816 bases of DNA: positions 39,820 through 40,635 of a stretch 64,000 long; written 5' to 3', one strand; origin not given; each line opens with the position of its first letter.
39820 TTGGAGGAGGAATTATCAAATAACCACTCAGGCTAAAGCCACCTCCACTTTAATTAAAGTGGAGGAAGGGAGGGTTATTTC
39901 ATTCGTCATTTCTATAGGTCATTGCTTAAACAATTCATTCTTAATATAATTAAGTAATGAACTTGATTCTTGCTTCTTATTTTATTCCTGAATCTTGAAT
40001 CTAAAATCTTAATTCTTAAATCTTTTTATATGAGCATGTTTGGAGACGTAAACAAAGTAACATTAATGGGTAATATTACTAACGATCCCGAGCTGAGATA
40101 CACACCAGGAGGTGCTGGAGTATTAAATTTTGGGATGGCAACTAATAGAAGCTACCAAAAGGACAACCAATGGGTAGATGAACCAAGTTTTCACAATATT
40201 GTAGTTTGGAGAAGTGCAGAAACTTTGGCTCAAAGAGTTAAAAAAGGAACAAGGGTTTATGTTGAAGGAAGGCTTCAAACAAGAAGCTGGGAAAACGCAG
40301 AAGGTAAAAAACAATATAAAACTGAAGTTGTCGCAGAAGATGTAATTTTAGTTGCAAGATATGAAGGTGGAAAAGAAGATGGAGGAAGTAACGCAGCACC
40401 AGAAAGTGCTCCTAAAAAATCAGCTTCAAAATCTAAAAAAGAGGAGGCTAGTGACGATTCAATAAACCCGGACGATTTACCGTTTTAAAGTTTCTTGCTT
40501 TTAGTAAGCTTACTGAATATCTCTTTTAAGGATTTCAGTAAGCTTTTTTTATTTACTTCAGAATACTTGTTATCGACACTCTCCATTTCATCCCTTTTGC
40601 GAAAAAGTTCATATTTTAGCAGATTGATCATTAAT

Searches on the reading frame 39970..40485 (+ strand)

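Call 45: search_protein_families(library=pfam, proteins=[window:39970-40485:+], max_evalue=0.00001)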
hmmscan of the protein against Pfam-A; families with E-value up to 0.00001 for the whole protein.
window:39970-40485:+ (172 aa): 1 family
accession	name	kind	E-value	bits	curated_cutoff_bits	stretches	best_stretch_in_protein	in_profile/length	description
PF00436.31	SSB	-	6.4e-35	119.8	26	1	27-126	1-102/104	Single-strand binding protein family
